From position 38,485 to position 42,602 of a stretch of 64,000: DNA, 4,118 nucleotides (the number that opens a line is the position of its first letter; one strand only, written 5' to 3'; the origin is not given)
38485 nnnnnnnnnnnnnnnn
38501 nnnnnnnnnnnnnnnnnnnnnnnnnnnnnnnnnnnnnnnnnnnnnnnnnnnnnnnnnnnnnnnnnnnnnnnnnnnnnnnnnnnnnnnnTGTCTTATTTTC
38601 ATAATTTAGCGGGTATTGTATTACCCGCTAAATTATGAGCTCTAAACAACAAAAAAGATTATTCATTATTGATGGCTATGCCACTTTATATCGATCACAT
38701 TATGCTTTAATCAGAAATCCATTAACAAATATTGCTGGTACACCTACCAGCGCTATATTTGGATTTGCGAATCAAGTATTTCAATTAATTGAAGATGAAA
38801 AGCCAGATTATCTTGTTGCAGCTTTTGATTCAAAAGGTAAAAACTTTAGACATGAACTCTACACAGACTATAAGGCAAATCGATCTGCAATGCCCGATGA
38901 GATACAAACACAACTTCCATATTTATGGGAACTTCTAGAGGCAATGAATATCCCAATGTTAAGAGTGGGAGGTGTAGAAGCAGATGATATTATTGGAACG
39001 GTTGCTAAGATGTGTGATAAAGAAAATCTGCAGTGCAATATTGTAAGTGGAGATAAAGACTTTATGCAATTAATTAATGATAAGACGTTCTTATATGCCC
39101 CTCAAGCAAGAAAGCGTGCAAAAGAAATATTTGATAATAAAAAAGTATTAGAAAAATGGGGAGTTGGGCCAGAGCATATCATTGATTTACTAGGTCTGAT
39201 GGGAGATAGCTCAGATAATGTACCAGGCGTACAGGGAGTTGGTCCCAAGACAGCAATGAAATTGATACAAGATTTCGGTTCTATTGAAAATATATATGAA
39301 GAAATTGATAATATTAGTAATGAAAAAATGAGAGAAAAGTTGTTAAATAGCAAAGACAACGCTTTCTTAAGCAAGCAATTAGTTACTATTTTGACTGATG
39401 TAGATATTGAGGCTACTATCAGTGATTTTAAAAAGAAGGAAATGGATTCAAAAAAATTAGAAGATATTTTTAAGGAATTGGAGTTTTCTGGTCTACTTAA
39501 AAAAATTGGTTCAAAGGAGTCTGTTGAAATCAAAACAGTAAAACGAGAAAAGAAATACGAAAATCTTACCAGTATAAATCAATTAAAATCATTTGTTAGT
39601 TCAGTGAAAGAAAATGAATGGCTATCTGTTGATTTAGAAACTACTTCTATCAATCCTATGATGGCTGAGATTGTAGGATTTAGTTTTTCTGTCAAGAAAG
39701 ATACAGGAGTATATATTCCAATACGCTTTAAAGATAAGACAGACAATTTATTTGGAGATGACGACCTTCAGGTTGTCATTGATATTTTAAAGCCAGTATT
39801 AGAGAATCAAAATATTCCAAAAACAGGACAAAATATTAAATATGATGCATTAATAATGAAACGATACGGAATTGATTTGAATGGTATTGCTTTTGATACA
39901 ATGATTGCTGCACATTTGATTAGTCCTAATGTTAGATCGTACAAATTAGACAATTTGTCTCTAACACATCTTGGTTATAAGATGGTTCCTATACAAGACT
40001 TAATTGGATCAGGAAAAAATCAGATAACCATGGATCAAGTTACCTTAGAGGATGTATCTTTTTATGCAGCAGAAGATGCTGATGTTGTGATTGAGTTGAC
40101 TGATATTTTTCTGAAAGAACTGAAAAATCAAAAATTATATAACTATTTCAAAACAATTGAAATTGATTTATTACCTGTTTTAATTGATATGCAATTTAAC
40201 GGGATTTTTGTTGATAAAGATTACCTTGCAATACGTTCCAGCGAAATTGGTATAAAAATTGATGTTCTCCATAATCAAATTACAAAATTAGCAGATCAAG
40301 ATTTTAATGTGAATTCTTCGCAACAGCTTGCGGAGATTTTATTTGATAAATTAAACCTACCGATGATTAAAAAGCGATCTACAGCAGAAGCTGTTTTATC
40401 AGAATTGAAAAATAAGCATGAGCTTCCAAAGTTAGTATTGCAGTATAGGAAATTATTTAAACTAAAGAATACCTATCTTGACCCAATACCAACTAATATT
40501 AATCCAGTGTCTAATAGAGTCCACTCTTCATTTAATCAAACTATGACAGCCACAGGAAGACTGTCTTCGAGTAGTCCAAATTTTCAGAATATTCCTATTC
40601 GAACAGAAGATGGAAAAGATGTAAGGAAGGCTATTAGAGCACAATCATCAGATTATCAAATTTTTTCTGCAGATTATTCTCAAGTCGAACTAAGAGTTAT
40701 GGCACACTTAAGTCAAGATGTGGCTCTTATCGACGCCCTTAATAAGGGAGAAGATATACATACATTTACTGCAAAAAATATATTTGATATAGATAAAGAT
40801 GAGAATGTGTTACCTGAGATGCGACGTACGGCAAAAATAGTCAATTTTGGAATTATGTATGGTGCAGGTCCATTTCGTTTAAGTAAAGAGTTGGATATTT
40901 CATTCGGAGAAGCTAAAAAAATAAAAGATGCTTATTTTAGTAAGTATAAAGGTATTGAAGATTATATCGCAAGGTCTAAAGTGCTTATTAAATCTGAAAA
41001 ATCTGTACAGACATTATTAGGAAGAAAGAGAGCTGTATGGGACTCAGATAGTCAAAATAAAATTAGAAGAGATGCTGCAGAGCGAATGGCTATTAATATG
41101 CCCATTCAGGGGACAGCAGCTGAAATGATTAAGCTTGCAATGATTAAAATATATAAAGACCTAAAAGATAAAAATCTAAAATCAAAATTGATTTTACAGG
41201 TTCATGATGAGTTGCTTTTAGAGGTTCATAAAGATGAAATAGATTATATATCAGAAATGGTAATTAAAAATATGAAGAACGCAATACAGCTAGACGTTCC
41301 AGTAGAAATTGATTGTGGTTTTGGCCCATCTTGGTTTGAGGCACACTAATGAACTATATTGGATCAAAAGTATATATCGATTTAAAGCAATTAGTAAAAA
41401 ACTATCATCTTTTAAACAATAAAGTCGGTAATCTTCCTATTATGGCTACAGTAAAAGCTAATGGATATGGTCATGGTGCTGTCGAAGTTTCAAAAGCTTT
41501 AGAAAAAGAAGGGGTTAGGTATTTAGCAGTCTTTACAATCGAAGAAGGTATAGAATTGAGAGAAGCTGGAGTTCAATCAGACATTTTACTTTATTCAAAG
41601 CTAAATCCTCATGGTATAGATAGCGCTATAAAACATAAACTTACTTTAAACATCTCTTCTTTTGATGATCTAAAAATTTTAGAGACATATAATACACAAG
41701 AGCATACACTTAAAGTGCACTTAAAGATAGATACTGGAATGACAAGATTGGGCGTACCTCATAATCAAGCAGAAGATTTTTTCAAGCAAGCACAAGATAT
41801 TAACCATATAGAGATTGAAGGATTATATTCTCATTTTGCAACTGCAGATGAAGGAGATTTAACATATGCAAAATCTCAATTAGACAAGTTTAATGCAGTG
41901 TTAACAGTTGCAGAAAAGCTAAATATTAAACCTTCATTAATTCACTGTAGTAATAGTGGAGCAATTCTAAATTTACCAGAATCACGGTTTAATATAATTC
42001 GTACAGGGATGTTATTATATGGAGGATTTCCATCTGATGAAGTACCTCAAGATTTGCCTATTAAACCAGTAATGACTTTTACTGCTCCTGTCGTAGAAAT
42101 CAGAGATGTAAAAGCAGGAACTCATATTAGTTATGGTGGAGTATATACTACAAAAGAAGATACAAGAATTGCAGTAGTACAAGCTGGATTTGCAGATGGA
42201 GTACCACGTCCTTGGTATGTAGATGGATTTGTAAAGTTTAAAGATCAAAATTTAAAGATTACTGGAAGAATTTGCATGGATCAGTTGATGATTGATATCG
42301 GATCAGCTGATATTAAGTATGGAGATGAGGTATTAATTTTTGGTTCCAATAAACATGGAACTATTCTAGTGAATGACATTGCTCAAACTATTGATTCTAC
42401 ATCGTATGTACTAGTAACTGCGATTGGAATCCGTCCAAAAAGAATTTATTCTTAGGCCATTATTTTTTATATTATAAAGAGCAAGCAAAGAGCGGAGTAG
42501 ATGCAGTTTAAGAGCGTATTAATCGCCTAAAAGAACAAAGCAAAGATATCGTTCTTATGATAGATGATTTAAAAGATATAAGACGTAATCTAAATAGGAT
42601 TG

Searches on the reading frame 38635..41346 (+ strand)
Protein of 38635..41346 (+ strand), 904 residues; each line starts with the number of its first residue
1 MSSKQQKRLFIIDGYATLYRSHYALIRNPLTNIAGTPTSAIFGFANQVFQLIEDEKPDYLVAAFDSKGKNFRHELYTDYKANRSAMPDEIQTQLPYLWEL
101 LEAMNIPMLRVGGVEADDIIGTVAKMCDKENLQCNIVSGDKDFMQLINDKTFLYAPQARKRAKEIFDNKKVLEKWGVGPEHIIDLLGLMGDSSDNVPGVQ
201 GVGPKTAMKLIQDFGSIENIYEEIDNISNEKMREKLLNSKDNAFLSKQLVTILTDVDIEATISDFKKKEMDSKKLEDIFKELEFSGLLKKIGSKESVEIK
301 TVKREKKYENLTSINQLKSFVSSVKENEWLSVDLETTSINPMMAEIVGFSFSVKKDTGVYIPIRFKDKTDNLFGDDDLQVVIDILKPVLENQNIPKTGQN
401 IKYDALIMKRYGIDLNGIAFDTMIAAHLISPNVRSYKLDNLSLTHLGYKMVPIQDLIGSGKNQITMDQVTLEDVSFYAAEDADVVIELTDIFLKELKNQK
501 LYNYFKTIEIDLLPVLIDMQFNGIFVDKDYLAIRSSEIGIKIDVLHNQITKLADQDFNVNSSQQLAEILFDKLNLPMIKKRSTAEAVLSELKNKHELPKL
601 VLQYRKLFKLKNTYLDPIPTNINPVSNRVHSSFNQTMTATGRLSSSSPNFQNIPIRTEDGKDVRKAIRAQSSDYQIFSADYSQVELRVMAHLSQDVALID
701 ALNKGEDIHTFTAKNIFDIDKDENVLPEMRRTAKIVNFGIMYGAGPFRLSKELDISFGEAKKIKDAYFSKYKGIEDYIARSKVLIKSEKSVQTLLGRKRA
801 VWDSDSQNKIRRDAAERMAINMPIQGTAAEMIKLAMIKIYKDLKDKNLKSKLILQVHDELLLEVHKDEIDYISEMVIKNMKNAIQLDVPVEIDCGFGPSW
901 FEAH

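Call 36: search_protein_families(library=pfam, proteins=[window:38635-41346:+], max_evalue=0.00001)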
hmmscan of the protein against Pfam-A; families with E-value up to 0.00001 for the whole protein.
window:38635-41346:+ (904 aa): 5 families
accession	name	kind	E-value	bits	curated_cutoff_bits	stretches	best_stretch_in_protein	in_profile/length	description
PF00476.26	DNA_pol_A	-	2e-139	465.2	34.3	1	529-901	2-380/381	DNA polymerase family A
PF02739.22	5_3_exonuc_N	-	1.6e-56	191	34.3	1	8-176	1-164/164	5'-3' exonuclease, N-terminal resolvase-like domain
PF01367.25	5_3_exonuc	-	2.1e-35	121.6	40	1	177-272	1-96/97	5'-3' exonuclease, C-terminal SAM fold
PF01612.26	DNA_pol_A_exo1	-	3e-26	92.7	23.6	1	308-497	1-173/173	3'-5' exonuclease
PF22619.2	DNA_polI_exo1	-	2.2e-12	47.4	27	1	363-452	18-106/140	DNA polymerase I, ribonuclease H-like domain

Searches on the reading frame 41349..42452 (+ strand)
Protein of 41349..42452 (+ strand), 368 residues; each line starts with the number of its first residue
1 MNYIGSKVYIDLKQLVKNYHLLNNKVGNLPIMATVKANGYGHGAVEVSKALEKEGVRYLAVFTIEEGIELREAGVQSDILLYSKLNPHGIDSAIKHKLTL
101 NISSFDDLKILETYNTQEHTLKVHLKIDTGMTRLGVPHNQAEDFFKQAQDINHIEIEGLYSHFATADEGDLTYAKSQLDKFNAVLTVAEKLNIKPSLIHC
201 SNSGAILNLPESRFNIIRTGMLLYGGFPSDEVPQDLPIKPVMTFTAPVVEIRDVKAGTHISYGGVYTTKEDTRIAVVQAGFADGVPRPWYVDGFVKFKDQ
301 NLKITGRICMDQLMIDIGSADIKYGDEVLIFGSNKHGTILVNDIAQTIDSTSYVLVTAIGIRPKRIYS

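Call 36: search_protein_families(library=pfam, proteins=[window:41349-42452:+], max_evalue=0.00001)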
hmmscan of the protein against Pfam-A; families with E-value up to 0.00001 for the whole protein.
window:41349-42452:+ (368 aa): 2 families
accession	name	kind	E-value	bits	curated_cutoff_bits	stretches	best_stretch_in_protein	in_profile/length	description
PF01168.26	Ala_racemase_N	-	1.1e-62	212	24.1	1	10-226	1-218/220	Alanine racemase, N-terminal domain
PF00842.27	Ala_racemase_C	-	1.1e-35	122.5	25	1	241-367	1-127/127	Alanine racemase, C-terminal domain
